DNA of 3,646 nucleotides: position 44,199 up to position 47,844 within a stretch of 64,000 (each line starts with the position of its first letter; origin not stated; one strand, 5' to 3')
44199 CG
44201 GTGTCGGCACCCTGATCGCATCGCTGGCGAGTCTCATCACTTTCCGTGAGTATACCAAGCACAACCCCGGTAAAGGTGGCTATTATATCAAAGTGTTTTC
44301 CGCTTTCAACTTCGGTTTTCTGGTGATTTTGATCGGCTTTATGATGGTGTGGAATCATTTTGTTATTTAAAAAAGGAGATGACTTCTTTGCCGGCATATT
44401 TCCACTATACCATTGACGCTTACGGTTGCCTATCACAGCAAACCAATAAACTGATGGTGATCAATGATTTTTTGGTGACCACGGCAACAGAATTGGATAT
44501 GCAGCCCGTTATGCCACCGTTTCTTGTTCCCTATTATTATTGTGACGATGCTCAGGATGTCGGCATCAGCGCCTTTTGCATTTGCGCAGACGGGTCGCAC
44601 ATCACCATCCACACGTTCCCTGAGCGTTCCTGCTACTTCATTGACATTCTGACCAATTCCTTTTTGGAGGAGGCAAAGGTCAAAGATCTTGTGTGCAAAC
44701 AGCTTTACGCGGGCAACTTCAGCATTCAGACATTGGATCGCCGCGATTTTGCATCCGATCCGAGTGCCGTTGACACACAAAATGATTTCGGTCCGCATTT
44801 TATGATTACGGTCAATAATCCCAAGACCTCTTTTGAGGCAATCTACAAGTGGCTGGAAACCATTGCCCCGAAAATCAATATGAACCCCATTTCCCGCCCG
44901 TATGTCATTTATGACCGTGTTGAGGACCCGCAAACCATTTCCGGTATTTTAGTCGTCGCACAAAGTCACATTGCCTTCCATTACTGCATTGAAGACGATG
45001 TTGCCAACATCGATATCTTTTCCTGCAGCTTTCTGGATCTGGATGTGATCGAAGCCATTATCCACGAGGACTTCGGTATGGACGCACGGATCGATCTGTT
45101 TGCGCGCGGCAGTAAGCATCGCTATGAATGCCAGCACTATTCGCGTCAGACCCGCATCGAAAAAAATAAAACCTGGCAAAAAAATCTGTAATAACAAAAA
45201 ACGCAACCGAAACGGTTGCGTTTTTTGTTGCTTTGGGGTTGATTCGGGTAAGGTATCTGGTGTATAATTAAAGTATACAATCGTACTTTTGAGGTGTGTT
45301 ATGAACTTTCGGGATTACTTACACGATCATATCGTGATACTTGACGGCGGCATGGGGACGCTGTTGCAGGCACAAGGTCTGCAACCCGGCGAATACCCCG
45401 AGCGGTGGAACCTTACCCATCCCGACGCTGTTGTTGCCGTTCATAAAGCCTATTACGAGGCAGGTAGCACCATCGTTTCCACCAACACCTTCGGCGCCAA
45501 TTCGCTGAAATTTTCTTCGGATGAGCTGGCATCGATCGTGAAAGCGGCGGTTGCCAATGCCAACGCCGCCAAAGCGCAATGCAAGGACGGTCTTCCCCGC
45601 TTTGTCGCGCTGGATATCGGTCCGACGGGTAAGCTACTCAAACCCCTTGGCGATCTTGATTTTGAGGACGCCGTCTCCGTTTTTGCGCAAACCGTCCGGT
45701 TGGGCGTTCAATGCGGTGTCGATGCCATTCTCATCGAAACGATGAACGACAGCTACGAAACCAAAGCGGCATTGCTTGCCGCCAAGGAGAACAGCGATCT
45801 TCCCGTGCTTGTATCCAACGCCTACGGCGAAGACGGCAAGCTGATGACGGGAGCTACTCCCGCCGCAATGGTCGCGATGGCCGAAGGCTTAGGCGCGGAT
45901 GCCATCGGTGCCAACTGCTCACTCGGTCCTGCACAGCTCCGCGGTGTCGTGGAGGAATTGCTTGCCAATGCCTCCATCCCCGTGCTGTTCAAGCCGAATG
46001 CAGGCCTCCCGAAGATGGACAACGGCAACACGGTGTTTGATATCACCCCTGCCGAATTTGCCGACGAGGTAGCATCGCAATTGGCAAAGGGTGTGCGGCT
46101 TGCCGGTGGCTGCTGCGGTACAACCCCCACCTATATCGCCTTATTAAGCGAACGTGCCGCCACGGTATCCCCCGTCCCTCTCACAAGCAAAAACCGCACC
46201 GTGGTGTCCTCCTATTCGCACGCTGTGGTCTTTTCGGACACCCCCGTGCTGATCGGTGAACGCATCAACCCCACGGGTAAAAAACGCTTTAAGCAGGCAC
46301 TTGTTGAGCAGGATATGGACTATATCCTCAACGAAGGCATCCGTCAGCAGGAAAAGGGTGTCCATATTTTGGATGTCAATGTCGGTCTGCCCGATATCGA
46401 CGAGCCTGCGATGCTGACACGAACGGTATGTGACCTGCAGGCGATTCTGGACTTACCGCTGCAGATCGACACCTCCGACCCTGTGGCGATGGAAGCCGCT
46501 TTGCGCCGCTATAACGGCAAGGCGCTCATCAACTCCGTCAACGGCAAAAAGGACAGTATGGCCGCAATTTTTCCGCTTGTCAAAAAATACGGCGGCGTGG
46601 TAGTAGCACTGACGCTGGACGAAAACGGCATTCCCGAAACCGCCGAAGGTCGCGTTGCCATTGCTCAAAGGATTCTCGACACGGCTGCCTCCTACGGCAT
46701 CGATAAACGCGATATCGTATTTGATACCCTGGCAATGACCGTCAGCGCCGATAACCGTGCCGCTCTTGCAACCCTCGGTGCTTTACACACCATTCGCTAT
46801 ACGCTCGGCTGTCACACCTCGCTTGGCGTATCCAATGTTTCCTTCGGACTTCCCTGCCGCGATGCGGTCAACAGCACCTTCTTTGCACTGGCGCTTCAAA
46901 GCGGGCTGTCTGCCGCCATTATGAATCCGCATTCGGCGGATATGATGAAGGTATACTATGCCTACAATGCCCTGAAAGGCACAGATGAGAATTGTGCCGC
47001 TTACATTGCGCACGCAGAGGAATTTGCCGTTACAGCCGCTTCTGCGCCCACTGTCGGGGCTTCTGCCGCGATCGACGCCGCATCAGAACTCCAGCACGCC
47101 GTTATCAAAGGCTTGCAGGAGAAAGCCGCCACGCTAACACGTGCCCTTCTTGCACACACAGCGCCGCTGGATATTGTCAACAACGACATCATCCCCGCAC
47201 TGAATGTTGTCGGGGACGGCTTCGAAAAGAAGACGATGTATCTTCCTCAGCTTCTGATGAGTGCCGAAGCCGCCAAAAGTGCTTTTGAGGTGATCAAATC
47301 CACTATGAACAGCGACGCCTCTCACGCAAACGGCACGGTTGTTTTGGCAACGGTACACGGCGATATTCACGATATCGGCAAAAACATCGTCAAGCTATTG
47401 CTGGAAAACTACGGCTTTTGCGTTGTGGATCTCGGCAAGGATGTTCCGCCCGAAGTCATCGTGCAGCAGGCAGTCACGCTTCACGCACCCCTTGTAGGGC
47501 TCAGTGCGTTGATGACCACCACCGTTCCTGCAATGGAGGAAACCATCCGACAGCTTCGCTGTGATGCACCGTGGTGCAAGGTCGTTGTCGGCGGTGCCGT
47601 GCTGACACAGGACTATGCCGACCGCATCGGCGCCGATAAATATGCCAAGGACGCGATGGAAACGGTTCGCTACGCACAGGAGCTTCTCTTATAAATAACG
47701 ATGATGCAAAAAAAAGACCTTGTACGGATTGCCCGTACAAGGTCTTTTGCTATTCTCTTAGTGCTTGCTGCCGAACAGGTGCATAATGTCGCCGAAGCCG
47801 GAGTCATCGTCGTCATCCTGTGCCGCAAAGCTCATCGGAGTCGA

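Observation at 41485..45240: Low-GC three-gene operon: cytosolic TIR-LRR protein + ArsB/CitMHS-type permease + double AdoMetDC-fold protein, wedged between the FtsEX/M23 array and metH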

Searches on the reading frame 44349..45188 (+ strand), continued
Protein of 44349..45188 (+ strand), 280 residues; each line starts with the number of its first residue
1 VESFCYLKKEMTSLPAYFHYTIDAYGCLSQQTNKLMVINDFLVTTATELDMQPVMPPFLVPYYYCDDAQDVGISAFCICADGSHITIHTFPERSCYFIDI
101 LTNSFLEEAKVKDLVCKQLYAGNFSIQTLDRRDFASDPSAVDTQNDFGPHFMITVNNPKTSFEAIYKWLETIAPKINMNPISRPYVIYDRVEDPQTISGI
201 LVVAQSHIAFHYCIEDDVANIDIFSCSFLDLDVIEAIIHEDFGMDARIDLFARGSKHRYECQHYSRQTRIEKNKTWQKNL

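Call 89: search_protein_families(library=pfam, proteins=[L062:8170-9084:+, L062:7653-8153:+, L062:5039-6505:+, L062:3680-5032:+, L065:10806-12485:+, L065:6915-8519:+, L065:4811-6892:+, L081:1548-2483:+, L081:219-1445:+, L079:10826-12034:+], max_evalue=0.001)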
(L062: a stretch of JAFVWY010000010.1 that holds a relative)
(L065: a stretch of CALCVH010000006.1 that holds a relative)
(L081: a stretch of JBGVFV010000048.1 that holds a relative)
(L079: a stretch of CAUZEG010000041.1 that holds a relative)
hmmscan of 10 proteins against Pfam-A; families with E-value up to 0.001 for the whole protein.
L062:8170-9084:+ (305 aa): 1 family
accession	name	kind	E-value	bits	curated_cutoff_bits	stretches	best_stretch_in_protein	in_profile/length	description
PF04389.22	Peptidase_M28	-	4.6e-16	59.6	21.3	1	144-280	31-172/193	Peptidase family M28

L062:7653-8153:+ (167 aa): 2 families
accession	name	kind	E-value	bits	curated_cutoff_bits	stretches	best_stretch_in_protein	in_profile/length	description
PF13240.11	Zn_Ribbon_1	-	1.3e-05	25.3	25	1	20-40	2-22/23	zinc-ribbon domain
PF24460.1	DUF7575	-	2.8e-05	23.8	28.5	1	19-40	5-26/28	Domain of unknown function (DUF7575)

L062:5039-6505:+ (489 aa): 1 family
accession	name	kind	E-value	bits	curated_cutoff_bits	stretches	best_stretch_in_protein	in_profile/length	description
PF02386.22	TrkH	-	1.4e-53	182.6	27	1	42-485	6-500/502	Cation transport protein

L062:3680-5032:+ (451 aa): 7 families
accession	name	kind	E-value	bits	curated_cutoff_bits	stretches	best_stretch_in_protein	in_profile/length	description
PF02254.24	TrkA_N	-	1.8e-46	157.7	23.8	2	231-347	1-116/116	TrkA-N domain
PF02080.26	TrkA_C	-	8.1e-27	93.4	27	2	152-222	1-71/71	TrkA-C domain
PF03807.23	F420_oxidored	-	1.4e-08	35.7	21.6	1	2-45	1-46/94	NADP oxidoreductase coenzyme F420-dependent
PF13241.12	NAD_binding_7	-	1.5e-07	32.3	22.1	0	2-90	9-86/104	Putative NAD(P)-binding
PF02737.24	3HCDH_N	-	2.4e-05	24.7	22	0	2-43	1-42/180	3-hydroxyacyl-CoA dehydrogenase, NAD binding domain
PF03435.24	Sacchrp_dh_NADP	-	2.9e-05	24.8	25.1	0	231-303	1-77/129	Saccharopine dehydrogenase NADP binding domain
PF01488.26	Shikimate_DH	-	2.9e-05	24.6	24.3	0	226-312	10-91/138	Shikimate / quinate 5-dehydrogenase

L065:10806-12485:+ (560 aa): 3 families
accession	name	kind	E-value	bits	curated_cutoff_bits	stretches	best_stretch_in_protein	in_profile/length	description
PF00587.30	tRNA-synt_2b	-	1.3e-35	123.5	29.3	1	96-454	3-179/179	tRNA synthetase class II core domain (G, H, P, S and T)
PF04073.20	tRNA_edit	-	1.1e-21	77.7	25.5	1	255-371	1-118/123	Aminoacyl-tRNA editing domain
PF03129.25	HGTP_anticodon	-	3.5e-18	66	21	1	470-559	1-92/94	Anticodon binding domain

L065:6915-8519:+ (535 aa): 4 families
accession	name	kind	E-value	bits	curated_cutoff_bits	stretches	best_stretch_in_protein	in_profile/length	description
PF06418.20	CTP_synth_N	-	2.8e-124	414.2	26.1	1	3-267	1-265/265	CTP synthase N-terminus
PF00117.34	GATase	-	3.7e-40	138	22.8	1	302-526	2-189/190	Glutamine amidotransferase class-I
PF07722.19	Peptidase_C26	-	3.2e-09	37.3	20.5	1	368-509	99-219/219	Peptidase C26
PF01656.29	CbiA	-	3.2e-05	24.3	25.4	1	13-101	8-82/125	CobQ/CobB/MinD/ParA nucleotide binding domain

L065:4811-6892:+ (694 aa): 3 families
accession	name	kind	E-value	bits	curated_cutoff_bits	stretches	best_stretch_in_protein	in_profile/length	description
PF12437.13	GSIII_N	-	3.8e-80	267.6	25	1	5-163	2-160/160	Glutamine synthetase type III N terminal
PF18318.6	Gln-synt_C-ter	-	3.2e-40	137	22.7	1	487-603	2-118/118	Glutamine synthetase C-terminal domain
PF00120.29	Gln-synt_C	-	1e-21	77.9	24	1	181-335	16-166/344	Glutamine synthetase, catalytic domain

L081:1548-2483:+ (312 aa): 0 families

L081:219-1445:+ (409 aa): 7 families
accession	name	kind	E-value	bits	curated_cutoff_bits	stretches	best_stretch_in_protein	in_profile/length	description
PF00483.29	NTP_transferase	-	6.9e-62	209.6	21.2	1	5-249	2-243/245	Nucleotidyl transferase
PF24894.1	Hexapep_GlmU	-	7.3e-19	68.3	23.3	1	277-370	12-104/104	GlmU-like, C-terminal hexapeptide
PF25247.1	LbH_GLGC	-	1.4e-13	51.3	27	2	322-381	74-135/135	GLGC left-handed parallel beta-helix domain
PF25084.1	LbH_EIF2B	-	3.4e-09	37.1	54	1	295-350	35-90/105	EIF2B subunit epsilon LbH domain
PF00132.30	Hexapep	-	7e-07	29.1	27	1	321-350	1-31/36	Bacterial transferase hexapeptide (six repeats)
PF12804.13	NTP_transf_3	-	1.5e-06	29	27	1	5-145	1-122/160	MobA-like NTP transferase domain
PF07959.18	Fucose_pyrophosphorylase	-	6.8e-06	25.7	34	1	291-346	282-340/418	Fucose pyrophosphorylase domain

L079:10826-12034:+ (403 aa): 0 families

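Call 99: search_protein_families(library=padloc, proteins=[L003:9128-11458:+, L003:13029-15653:+], max_evalue=0.001)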
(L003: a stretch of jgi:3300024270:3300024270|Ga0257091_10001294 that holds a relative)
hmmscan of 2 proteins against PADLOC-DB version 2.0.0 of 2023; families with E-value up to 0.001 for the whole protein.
L003:9128-11458:+ (777 aa): 0 families

L003:13029-15653:+ (875 aa): 0 families

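Call 109: search_protein_representatives(alignment_id=A1)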
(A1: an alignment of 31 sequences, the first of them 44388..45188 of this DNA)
Query: 31 sequences, 268 profile positions. Proteins with E-value up to 0.001 (for the whole library): 896; up to 1e-10: 142; up to 1e-30: 38. The best 150 are listed.
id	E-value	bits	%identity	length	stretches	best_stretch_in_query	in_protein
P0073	7.4e-140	481.1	-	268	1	1-267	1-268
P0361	8.6e-71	254.7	-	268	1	5-267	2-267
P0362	9.1e-65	234.9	-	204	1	69-253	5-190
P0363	1.2e-64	234.5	-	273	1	5-267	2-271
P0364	1.9e-64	233.9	-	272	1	5-253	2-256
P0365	2.2e-64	233.7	-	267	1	5-267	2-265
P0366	1.8e-63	230.7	-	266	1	5-267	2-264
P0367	6.7e-62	225.5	-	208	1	5-202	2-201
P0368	6.1e-60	219.1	-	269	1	5-267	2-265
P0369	1.7e-57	211.1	-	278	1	5-258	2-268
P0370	1.4e-56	208.1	-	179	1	146-267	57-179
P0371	2.2e-56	207.4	-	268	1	5-267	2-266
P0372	3.2e-56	206.9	-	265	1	5-246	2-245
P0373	4.8e-55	203.0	-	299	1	5-267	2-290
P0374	6.8e-55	202.5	-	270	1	6-267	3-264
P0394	1.2e-33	132.8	-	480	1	3-245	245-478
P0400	8.0e-29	117.1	-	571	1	5-245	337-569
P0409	8.0e-22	94.1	-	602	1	9-255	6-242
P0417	3.5e-20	88.7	-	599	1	7-261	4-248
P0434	7.3e-17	77.8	-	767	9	203-233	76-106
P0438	1.8e-15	73.2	-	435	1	5-174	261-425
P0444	3.3e-14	69.1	-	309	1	7-120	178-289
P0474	4.0e-12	62.3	-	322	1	148-253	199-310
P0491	2.9e-11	59.5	-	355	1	4-244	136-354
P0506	1.4e-10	57.2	-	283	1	6-119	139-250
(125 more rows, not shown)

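Call 110: search_protein_families(library=pfam, proteins=[P0394, P0400, P0409, P0417, P0491, P0438, P0444, P0474, P0506, P0434], max_evalue=0.001)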
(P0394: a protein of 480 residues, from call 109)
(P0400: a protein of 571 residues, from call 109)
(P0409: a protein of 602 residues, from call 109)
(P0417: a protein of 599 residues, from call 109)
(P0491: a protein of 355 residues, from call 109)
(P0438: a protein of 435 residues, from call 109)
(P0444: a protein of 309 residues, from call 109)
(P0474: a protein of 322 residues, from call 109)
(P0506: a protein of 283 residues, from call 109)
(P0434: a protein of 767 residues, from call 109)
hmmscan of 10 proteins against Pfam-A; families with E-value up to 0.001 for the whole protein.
P0394 (480 aa): 1 family
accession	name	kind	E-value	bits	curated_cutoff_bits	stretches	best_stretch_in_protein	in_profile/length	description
PF02675.21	AdoMet_dc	-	1.2e-15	58.1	25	2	390-449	20-79/107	S-adenosylmethionine decarboxylase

P0400 (571 aa): 1 family
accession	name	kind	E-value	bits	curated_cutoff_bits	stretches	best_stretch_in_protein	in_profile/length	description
PF02675.21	AdoMet_dc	-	2.2e-18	67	25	2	338-444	1-101/107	S-adenosylmethionine decarboxylase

P0409 (602 aa): 2 families
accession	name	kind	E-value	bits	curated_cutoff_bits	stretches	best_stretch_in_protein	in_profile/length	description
PF04371.20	PAD_porph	-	2.2e-79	267.4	25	1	262-598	8-316/321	Porphyromonas-type peptidyl-arginine deiminase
PF02675.21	AdoMet_dc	-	7.9e-10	39.5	25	1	148-215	24-92/107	S-adenosylmethionine decarboxylase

P0417 (599 aa): 2 families
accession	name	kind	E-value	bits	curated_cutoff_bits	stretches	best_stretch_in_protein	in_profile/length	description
PF02675.21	AdoMet_dc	-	1.2e-14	55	25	2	5-113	3-101/107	S-adenosylmethionine decarboxylase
PF04055.27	Radical_SAM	-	2.4e-08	34.8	29.5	1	369-518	9-159/166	Radical SAM superfamily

P0491 (355 aa): 2 families
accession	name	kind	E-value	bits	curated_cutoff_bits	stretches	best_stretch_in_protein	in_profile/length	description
PF02675.21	AdoMet_dc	-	1.7e-17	64.1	25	2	138-241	1-100/107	S-adenosylmethionine decarboxylase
PF03692.20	CxxCxxCC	-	3.2e-05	25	23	1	4-96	2-72/85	Putative zinc- or iron-chelating domain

P0438 (435 aa): 1 family
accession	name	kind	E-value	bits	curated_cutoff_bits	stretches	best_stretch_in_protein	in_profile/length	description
PF02675.21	AdoMet_dc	-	2.1e-05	25.3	25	1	263-369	2-102/107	S-adenosylmethionine decarboxylase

P0444 (309 aa): 1 family
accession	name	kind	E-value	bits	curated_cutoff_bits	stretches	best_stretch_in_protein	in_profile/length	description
PF02675.21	AdoMet_dc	-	1.2e-25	90.3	25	1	178-288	2-107/107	S-adenosylmethionine decarboxylase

P0474 (322 aa): 1 family
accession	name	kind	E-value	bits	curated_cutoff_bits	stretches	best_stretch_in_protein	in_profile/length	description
PF02675.21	AdoMet_dc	-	2.7e-28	98.9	25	1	185-298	2-107/107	S-adenosylmethionine decarboxylase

P0506 (283 aa): 1 family
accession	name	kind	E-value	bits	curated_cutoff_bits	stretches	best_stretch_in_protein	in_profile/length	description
PF02675.21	AdoMet_dc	-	1.5e-28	99.7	25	1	139-250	1-107/107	S-adenosylmethionine decarboxylase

P0434 (767 aa): 3 families
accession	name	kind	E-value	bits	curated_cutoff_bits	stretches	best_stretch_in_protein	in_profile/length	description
PF13585.12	CHU_C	-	8.7e-14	51.9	27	1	674-763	3-84/86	CHU_C Type IX secretion signal domain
PF24813.1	DUF7709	-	3.1e-13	50.1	33.3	0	162-182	19-39/95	Domain of unknown function (DUF7709)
PF24798.1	Ig-CFAP74_4th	-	3.6e-07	30.7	28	0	270-294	20-44/95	CFAP74 forth Ig-like domain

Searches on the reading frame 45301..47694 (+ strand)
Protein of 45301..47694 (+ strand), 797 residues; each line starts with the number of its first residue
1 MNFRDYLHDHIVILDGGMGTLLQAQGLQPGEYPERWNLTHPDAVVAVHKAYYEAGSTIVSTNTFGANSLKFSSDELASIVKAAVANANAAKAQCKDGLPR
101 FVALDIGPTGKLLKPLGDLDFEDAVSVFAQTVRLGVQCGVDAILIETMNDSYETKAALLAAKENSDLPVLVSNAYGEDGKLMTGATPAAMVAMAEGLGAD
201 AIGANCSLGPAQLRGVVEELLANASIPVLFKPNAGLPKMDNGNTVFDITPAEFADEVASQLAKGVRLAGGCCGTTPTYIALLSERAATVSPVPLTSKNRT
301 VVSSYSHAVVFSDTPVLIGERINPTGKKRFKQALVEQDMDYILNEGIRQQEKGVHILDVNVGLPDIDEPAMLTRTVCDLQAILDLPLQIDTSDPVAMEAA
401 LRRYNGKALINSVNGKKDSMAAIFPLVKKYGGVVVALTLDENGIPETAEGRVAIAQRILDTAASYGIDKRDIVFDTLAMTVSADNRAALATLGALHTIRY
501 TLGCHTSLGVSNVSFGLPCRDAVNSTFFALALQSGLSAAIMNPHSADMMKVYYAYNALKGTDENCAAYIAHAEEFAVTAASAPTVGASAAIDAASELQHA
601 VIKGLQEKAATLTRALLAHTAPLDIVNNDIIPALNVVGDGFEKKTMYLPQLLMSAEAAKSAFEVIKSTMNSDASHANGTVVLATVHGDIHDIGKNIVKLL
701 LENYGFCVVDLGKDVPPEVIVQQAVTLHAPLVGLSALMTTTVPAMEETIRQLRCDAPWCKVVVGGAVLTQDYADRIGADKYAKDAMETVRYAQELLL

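Call 70: find_encoding_contigs(protein=window:45301-47694:+, flank=10000, max_places=8)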
Protein window:45301-47694:+ (797 aa): 3 contigs read that carry it; 1 place shown.
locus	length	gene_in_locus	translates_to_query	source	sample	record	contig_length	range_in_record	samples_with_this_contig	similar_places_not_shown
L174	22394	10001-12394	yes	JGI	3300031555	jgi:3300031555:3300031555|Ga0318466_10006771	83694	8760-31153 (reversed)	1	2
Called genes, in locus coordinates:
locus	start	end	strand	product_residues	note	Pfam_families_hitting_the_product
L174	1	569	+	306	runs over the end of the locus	PF18075:FtsX_ECD, PF02687:FtsX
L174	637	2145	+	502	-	PF01551:Peptidase_M23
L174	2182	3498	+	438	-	PF24568:CC_PcsB, PF01551:Peptidase_M23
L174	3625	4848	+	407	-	PF24568:CC_PcsB, PF01551:Peptidase_M23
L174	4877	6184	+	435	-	PF24568:CC_PcsB (weak), PF01551:Peptidase_M23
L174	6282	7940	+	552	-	PF13676:TIR_2, PF13306:LRR_5, PF13855:LRR_8 (faint), PF23952:LRR_EndoS (faint), PF13306:LRR_5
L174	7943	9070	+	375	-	PF03600:CitMHS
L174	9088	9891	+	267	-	PF02675:AdoMet_dc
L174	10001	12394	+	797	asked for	PF02574:S-methyl_trans, PF00809:Pterin_bind, PF02607:B12-binding_2, PF02310:B12-binding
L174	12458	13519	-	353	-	PF00091:Tubulin, PF12327:FtsZ_C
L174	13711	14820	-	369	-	PF08478:POTRA_1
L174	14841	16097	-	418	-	PF00275:EPSP_synthase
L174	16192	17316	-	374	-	PF03033:Glyco_transf_28, PF04101:Glyco_tran_28_C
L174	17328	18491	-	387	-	PF01098:FTSW_RODA_SPOVE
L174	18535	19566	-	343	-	PF10555:MraY_sig1 (weak), PF00953:Glycos_transf_4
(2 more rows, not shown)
